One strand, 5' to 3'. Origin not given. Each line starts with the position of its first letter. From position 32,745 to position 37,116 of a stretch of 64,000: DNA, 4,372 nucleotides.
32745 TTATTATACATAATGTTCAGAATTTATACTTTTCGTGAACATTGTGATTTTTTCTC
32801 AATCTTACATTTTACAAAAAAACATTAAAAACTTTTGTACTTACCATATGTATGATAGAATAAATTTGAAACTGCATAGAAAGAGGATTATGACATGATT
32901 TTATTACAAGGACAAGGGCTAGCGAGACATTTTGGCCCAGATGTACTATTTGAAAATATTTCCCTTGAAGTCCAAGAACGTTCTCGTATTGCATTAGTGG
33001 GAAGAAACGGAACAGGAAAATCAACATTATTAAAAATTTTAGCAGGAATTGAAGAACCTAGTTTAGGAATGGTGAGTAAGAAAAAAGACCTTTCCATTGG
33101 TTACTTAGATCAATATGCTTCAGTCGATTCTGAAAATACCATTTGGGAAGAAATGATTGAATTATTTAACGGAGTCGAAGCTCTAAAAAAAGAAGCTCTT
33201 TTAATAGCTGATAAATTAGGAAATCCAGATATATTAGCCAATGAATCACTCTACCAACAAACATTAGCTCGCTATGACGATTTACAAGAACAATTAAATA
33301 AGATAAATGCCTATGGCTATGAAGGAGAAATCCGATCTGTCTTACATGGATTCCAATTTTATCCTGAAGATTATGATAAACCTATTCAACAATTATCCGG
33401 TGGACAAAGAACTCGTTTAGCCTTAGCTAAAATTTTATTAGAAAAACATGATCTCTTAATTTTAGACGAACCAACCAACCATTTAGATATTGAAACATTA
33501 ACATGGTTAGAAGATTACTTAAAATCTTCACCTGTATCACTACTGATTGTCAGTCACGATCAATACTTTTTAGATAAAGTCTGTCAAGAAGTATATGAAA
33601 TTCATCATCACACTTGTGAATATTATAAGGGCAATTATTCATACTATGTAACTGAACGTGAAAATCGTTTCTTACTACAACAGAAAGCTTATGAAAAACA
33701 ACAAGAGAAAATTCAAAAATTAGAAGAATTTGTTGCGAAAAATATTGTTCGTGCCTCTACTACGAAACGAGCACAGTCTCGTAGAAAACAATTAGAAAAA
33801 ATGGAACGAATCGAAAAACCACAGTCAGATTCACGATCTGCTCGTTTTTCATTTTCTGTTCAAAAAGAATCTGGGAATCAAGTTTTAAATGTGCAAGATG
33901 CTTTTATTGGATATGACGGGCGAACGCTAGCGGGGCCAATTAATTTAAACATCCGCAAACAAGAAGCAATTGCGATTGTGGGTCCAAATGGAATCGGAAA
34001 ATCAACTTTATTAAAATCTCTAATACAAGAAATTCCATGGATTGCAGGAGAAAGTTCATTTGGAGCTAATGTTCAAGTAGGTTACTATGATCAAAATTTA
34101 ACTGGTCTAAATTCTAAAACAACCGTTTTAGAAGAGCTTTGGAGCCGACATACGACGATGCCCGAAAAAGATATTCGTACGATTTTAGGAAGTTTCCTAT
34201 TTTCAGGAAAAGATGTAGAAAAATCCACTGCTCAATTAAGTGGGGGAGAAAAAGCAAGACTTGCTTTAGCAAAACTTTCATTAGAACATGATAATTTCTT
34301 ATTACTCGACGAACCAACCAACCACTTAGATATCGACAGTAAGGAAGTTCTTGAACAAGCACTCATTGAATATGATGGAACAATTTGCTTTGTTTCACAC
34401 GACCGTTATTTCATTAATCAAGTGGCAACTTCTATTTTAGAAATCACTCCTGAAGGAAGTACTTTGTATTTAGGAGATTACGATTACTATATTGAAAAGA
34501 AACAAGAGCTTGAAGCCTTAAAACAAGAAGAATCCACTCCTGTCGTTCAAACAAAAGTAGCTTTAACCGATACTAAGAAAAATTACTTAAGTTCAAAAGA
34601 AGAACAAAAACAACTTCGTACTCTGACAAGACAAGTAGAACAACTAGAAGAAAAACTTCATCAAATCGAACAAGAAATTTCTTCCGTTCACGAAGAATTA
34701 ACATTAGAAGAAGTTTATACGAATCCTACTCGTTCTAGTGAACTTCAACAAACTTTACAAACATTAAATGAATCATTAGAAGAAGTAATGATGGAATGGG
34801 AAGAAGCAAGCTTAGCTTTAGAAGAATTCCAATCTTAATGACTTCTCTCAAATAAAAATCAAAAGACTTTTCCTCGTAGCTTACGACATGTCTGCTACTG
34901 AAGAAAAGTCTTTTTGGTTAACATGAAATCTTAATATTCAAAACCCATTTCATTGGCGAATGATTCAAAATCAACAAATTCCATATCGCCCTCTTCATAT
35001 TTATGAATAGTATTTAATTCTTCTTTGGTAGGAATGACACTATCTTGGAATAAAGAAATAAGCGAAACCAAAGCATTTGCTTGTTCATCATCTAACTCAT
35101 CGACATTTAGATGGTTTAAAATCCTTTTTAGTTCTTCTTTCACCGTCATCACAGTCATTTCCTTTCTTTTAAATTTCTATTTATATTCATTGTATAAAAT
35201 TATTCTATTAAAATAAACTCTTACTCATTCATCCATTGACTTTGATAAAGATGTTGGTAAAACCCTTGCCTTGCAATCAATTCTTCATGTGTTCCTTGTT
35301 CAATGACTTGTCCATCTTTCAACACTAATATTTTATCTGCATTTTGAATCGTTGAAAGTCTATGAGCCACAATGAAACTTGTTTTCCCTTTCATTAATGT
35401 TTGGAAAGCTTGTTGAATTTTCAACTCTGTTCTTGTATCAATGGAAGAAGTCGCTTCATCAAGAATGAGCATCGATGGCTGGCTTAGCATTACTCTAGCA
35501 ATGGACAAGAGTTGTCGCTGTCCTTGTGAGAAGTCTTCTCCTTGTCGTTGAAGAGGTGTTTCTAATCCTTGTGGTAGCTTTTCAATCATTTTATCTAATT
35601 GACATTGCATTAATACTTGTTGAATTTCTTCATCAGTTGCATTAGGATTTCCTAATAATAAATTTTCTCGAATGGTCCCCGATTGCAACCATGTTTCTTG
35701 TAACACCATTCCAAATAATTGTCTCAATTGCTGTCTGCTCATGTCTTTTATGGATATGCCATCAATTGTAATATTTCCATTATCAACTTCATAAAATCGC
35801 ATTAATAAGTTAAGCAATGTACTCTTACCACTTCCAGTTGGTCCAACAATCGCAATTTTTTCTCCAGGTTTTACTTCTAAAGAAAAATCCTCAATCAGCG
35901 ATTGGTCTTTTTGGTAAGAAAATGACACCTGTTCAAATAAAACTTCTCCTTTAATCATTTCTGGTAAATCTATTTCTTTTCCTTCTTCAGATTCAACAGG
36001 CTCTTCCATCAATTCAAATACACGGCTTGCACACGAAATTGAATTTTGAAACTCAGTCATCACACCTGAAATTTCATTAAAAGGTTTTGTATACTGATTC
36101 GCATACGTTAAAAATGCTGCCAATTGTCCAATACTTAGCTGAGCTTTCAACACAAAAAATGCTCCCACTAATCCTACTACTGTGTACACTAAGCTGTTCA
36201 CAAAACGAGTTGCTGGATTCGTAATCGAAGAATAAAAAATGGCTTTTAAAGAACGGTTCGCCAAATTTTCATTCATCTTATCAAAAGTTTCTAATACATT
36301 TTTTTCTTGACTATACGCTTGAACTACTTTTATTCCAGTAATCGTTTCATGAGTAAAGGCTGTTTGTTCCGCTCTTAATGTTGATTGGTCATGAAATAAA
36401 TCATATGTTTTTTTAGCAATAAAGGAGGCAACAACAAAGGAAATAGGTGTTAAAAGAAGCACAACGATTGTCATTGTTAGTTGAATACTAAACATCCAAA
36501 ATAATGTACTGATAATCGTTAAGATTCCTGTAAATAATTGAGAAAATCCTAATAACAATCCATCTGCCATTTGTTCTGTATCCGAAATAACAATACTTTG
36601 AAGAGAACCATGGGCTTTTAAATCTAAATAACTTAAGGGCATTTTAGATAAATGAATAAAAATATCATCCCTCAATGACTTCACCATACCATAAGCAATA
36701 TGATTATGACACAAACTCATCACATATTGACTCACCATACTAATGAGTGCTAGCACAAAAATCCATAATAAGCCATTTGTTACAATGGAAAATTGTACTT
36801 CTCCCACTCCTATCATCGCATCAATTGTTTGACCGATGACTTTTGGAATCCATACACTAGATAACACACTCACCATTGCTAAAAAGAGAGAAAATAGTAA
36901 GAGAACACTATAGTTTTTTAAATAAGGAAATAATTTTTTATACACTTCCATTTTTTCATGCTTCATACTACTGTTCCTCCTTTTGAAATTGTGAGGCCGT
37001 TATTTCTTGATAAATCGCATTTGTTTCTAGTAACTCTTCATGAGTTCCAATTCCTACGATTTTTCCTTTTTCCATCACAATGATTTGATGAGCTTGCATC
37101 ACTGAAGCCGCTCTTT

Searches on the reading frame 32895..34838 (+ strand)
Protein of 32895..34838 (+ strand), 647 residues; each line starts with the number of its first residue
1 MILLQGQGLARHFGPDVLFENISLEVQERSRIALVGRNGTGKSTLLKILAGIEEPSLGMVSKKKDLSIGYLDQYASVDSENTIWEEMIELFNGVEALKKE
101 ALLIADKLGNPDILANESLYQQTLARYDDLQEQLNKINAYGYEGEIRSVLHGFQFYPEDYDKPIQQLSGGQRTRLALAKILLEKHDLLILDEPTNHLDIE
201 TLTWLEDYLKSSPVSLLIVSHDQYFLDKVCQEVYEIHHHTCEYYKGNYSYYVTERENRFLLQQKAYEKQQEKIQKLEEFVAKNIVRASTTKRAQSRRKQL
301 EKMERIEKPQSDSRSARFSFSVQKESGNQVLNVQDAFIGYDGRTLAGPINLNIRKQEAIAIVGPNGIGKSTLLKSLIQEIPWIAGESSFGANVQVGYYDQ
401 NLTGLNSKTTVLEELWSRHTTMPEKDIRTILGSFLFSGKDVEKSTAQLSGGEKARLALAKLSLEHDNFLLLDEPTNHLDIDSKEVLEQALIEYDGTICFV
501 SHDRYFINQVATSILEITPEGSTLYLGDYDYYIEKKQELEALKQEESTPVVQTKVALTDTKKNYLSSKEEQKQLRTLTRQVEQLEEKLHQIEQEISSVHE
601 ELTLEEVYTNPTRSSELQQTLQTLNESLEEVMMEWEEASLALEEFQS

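Call 65: search_protein_families(library=pfam, proteins=[window:32895-34838:+], max_evalue=0.00001)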
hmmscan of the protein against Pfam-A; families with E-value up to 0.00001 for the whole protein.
window:32895-34838:+ (647 aa): 11 families
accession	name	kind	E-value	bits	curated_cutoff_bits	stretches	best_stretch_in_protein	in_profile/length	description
PF00005.33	ABC_tran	-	6.2e-49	166.6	25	2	20-195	2-137/137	ABC transporter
PF12848.13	ABC_tran_Xtn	-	5e-28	97.5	25.9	1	235-318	2-85/85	ABC transporter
PF02463.25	SMC_N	-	1.4e-13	51.2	40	1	29-238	24-213/220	RecF/RecN/SMC N terminal domain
PF13304.12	AAA_21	-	2.4e-13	51.3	27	0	153-227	224-304/304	AAA domain, putative AbiEii toxin, Type IV TA system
PF16326.10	ABC_tran_CTD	-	2.8e-10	40.7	32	1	575-637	4-66/69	ABC transporter C-terminal domain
PF13555.12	AAA_29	-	1.9e-08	34.4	27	0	19-46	12-39/61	P-loop containing region of AAA domain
PF13401.12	AAA_22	-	3.7e-07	31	27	0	355-487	4-102/130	AAA domain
PF13191.12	AAA_16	-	5.2e-06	27.5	32.6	0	357-421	25-88/167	AAA ATPase domain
PF03193.22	RsgA_GTPase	-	5.9e-06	26.7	30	0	26-64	104-141/174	RsgA GTPase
PF05729.18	NACHT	-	6.1e-06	26.6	26.7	0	359-380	3-24/167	NACHT domain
PF13521.12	AAA_28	-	8e-06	26.6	27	0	31-52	1-22/164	AAA domain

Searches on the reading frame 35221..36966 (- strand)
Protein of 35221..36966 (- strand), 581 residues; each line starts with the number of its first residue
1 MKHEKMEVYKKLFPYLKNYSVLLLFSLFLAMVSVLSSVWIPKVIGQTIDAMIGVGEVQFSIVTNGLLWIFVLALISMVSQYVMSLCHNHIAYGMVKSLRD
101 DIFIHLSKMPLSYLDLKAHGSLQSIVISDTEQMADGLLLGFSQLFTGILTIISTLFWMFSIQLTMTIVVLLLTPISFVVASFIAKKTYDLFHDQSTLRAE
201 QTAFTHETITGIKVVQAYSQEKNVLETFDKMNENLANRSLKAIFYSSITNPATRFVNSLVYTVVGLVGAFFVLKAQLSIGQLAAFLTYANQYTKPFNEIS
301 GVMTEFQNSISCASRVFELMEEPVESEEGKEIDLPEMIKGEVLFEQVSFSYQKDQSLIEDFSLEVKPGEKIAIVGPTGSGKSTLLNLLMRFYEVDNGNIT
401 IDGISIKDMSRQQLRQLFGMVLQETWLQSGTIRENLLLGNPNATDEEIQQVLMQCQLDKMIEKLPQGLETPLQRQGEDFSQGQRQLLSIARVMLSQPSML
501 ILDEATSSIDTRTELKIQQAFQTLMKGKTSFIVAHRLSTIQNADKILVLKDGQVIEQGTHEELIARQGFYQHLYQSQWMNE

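Call 66: search_protein_families(library=pfam, proteins=[window:35221-36966:-], max_evalue=0.00001)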
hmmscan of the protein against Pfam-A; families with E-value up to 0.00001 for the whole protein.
window:35221-36966:- (581 aa): 4 families
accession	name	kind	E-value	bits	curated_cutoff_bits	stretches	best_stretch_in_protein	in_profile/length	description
PF00664.28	ABC_membrane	-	9.3e-47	160.4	28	1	23-295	1-273/274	ABC transporter transmembrane region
PF00005.33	ABC_tran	-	6.6e-34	117.9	25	1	359-507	2-137/137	ABC transporter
PF02463.25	SMC_N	-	2.7e-07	30.7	40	0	435-549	110-211/220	RecF/RecN/SMC N terminal domain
PF13401.12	AAA_22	-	8.5e-06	26.6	27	0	371-507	8-95/130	AAA domain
